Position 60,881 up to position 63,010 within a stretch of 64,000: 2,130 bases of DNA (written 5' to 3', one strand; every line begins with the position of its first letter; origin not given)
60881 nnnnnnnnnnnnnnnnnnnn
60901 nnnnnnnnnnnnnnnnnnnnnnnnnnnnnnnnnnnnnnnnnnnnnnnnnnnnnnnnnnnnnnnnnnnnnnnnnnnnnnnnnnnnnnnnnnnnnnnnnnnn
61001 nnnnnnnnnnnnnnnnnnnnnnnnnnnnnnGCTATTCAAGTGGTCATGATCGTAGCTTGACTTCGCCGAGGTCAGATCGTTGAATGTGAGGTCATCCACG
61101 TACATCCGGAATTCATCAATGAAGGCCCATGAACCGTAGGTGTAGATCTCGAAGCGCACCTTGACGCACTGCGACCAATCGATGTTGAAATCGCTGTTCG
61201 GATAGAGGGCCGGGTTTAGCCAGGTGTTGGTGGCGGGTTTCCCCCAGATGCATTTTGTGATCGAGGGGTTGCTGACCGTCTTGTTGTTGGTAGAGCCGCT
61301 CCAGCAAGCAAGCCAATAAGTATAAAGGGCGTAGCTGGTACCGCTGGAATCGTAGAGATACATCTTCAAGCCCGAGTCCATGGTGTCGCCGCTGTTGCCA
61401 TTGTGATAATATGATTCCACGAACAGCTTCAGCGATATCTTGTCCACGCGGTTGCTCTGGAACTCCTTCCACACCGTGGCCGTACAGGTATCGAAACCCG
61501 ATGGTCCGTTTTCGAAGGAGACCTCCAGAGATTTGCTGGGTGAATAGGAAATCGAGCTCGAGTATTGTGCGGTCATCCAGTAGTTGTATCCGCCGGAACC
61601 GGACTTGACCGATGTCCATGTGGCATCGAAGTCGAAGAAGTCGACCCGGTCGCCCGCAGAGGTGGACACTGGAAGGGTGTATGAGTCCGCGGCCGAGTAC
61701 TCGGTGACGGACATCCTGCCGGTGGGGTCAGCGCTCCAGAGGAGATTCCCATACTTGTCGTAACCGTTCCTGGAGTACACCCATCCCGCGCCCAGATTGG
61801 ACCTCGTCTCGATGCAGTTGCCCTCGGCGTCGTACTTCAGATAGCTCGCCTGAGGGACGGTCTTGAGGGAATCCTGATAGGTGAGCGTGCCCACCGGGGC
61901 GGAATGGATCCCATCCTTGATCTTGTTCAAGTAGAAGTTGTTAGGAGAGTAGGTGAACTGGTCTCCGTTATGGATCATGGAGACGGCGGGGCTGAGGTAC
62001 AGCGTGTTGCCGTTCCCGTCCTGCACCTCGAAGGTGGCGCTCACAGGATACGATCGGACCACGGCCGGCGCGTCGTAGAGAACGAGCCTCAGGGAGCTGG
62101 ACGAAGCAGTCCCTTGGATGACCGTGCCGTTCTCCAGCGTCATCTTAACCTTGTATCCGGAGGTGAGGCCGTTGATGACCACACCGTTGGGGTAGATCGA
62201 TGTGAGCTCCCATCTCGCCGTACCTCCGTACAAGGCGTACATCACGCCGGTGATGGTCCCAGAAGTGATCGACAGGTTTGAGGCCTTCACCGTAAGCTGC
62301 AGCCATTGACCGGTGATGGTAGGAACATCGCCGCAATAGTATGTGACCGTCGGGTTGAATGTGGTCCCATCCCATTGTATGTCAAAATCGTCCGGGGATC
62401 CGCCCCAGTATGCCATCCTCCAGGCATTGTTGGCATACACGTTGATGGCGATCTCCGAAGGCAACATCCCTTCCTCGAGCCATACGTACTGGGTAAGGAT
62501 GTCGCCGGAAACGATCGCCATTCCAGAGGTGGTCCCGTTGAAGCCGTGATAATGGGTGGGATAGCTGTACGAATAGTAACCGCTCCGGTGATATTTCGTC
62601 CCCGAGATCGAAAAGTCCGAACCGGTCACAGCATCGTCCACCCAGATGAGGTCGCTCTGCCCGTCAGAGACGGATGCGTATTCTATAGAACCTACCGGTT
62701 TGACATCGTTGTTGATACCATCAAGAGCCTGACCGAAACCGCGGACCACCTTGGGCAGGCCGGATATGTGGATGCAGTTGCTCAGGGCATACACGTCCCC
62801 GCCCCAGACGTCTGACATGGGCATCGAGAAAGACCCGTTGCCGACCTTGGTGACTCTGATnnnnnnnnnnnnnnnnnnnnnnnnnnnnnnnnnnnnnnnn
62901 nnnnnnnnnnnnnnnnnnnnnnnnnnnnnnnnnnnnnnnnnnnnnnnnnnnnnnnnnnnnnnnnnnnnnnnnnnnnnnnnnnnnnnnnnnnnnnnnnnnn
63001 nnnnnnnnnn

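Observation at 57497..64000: Rhs/YD-repeat polymorphic toxin with tightly coupled immunity gene in an archaeal genome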

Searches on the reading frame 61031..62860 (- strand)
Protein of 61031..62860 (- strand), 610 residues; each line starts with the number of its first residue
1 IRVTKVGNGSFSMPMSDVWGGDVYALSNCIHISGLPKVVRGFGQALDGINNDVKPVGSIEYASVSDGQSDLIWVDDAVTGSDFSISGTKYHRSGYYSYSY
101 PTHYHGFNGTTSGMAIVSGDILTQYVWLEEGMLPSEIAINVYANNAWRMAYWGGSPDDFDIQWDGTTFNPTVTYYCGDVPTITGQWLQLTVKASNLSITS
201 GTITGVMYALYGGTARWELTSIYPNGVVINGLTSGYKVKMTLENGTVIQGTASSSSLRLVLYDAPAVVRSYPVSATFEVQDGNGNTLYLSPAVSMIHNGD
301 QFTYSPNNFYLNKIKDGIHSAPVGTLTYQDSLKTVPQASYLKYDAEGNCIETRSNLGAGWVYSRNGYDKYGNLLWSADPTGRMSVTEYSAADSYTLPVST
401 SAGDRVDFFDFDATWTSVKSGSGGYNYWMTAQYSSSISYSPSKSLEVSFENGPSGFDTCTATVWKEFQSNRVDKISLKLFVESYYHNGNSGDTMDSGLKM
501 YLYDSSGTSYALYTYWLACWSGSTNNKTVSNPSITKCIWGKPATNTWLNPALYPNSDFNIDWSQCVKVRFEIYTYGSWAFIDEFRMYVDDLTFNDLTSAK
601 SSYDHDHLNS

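Call 66: search_protein_families(library=pfam, proteins=[window:61031-62860:-], max_evalue=0.1)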
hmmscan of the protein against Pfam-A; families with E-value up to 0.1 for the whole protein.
window:61031-62860:- (610 aa): 0 families

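Call 68: find_related_loci(query=A5, collection=metagenome_contigs, flank=10000)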
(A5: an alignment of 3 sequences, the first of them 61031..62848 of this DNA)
Query A5 (606 aa) in metagenome_contigs; peptide patterns used: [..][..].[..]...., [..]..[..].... (x = any residue, [..] = any of these).
108 stretches matched a pattern; 20 encode a relative of the query (tblastn E <= 1e-3); 19 distinct loci.
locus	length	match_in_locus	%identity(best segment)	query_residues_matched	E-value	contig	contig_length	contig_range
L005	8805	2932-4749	57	1-605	0e+0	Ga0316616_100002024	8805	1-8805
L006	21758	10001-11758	47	1-594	4e-164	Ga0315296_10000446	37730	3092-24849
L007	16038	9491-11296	44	1-602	2e-161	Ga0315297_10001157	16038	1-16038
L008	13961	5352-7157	43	1-602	9e-157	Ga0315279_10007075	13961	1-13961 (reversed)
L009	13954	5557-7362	43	1-602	9e-157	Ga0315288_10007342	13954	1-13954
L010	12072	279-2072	42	2-605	4e-155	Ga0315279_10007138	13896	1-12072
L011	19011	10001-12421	45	1-605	3e-154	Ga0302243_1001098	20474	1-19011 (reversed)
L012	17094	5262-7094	41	1-602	5e-142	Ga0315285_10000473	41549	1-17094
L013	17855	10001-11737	41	1-592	1e-138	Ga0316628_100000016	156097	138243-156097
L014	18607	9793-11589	42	3-605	2e-137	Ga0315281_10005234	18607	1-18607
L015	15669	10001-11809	38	1-603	3e-125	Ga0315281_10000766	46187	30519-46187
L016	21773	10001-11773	37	1-594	5e-110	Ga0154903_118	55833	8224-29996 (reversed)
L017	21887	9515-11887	45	1-602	1e-86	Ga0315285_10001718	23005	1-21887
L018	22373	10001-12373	45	1-602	1e-86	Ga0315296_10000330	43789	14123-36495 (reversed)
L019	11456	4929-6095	47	399-597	2e-49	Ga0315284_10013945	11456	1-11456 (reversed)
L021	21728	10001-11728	38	1-590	1e-38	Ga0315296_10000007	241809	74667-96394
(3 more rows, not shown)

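Call 76: search_protein_families(library=ncbifam, proteins=[L006:2403-4025:-, L007:3339-4643:+, L011:286-2037:-, L011:2589-3920:-, L012:10785-12716:+, L013:3530-5671:+, L013:44-1453:+, L015:2232-3938:-, L021:15802-17883:-, L017:18210-19565:+], max_evalue=1e-10)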
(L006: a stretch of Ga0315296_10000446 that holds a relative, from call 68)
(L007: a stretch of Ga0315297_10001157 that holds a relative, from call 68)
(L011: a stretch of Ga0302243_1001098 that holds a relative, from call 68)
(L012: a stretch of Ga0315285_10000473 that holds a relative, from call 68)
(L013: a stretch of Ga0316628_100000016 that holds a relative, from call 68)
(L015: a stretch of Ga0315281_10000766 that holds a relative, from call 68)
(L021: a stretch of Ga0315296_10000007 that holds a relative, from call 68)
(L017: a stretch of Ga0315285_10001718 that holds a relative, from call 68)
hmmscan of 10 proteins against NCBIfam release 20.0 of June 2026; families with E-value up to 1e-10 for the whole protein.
L006:2403-4025:- (540 aa): 0 families

L007:3339-4643:+ (434 aa): 0 families

L011:286-2037:- (583 aa): 6 families
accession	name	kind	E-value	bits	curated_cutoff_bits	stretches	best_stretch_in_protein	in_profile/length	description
TIGR00089.1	TIGR00089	subfamily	2.4e-22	79.3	251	1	182-468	59-325/429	MiaB/RimO family radical SAM methylthiotransferase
TIGR04013.1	B12_SAM_MJ_1487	hypoth_equivalog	1.5e-21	76.7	251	1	187-461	65-333/382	TIGR04013 family B12-binding domain/radical SAM domain-containing protein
TIGR01574.1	miaB-methiolase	equivalog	1e-18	67.6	355.3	1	179-467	56-331/437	tRNA (N6-isopentenyl adenosine(37)-C2)-methylthiotransferase MiaB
TIGR04014.1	B12_SAM_MJ_0865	equivalog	7.2e-13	48.1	360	1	245-466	138-341/434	methyl-coenzyme M reductase glutamine C-methyltransferase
TIGR01125.1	TIGR01125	equivalog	2.2e-11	43.5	356.95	1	190-461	64-316/432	30S ribosomal protein S12 methylthiotransferase RimO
NF010916.0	PRK14336.1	equivalog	5.1e-11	42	606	1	252-461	113-303/418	tRNA (N6-isopentenyl adenosine(37)-C2)-methylthiotransferase MiaB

L011:2589-3920:- (443 aa): 0 families

L012:10785-12716:+ (643 aa): 4 families
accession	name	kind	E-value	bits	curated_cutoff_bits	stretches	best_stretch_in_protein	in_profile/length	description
NF047446.1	barrel_OmpL47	domain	1.9e-33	114.7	40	2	531-592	3-64/68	OmpL47-type beta-barrel domain-containing protein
TIGR03804.1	para_beta_helix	repeat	4.5e-25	87.1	19.45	0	184-227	1-44/44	parallel beta-helix repeat protein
TIGR04247.1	NosD_copper_fam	subfamily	1.4e-16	60.1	300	1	156-339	96-286/377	nitrous oxide reductase family maturation protein NosD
NF047441.1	Lepto_OmpL47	equivalog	7.3e-16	58.7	250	0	531-590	256-316/336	multi-beta-barrel domain surface protein OmpL47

L013:3530-5671:+ (713 aa): 4 families
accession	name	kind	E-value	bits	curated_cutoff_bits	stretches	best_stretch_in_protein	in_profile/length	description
TIGR03804.1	para_beta_helix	repeat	1.5e-31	107.8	19.45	0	135-177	1-42/44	parallel beta-helix repeat protein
NF047446.1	barrel_OmpL47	domain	1.6e-29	102.1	40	1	571-626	5-60/68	OmpL47-type beta-barrel domain-containing protein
NF047441.1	Lepto_OmpL47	equivalog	3.8e-20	72.8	250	1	569-626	256-314/336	multi-beta-barrel domain surface protein OmpL47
TIGR04247.1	NosD_copper_fam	subfamily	2e-17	62.9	300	1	130-371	72-314/377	nitrous oxide reductase family maturation protein NosD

L013:44-1453:+ (469 aa): 3 families
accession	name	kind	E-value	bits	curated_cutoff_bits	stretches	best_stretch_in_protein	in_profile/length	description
NF008865.0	PRK11898.1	equivalog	4.6e-50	170.3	219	1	6-290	4-279/284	prephenate dehydratase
NF008866.0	PRK11899.1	equivalog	2.4e-39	135.3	359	1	4-269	6-261/283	prephenate dehydratase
NF007910.0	PRK10622.1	equivalog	3.9e-31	108.3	577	1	6-290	106-378/386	bifunctional chorismate mutase/prephenate dehydratase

L015:2232-3938:- (568 aa): 1 family
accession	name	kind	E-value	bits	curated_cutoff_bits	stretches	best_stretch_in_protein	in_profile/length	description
NF052345.1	S_layer_anammox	exception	3.1e-20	71.2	1400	0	227-318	1309-1397/1596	Kustd1514 family S-layer glycoprotein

L021:15802-17883:- (693 aa): 1 family
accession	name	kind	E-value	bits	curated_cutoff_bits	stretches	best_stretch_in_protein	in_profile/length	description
NF007511.0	PRK10115.1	equivalog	3.2e-168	561.3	1313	1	10-687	3-674/686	oligopeptidase B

L017:18210-19565:+ (451 aa): 10 families
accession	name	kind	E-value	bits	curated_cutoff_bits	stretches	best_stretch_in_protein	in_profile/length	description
NF002327.0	PRK01286.1-2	equivalog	1.6e-47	162.3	393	1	17-99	47-129/345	deoxyguanosinetriphosphate triphosphohydrolase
NF002329.0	PRK01286.1-4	equivalog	1.1e-40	139.9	494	1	18-99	47-128/342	deoxyguanosinetriphosphate triphosphohydrolase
NF002326.0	PRK01286.1-1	equivalog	1.3e-35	123.5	390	1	12-102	35-125/379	deoxyguanosinetriphosphate triphosphohydrolase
NF002328.0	PRK01286.1-3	equivalog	1.6e-34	119.5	467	1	13-98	42-127/404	deoxyguanosinetriphosphate triphosphohydrolase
TIGR01353.1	dGTP_triPase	subfamily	8.7e-32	111.1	152.35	1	12-135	5-120/389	dGTP triphosphohydrolase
NF041026.1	antiphage_dGTPase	exception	4.2e-28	98.6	400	1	12-99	19-117/425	anti-phage deoxyguanosine triphosphatase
NF002330.0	PRK01286.1-5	equivalog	6e-27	94.8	511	1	15-98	31-114/384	deoxyguanosinetriphosphate triphosphohydrolase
NF002829.0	PRK03007.1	equivalog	9.7e-24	84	385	1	18-98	39-119/425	deoxyguanosinetriphosphate triphosphohydrolase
NF003701.1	PRK05318.1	subfamily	2.2e-23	82.8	383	1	12-98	20-118/426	anti-phage deoxyguanosine triphosphatase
NF002205.0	PRK01096.1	equivalog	1.4e-14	54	439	0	11-102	27-134/444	deoxyguanosinetriphosphate triphosphohydrolase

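Call 100: search_protein_families(library=pfam, proteins=[L005:7387-8007:+], max_evalue=0.5)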
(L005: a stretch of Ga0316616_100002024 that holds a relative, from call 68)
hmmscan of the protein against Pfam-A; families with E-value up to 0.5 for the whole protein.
L005:7387-8007:+ (207 aa): 0 families
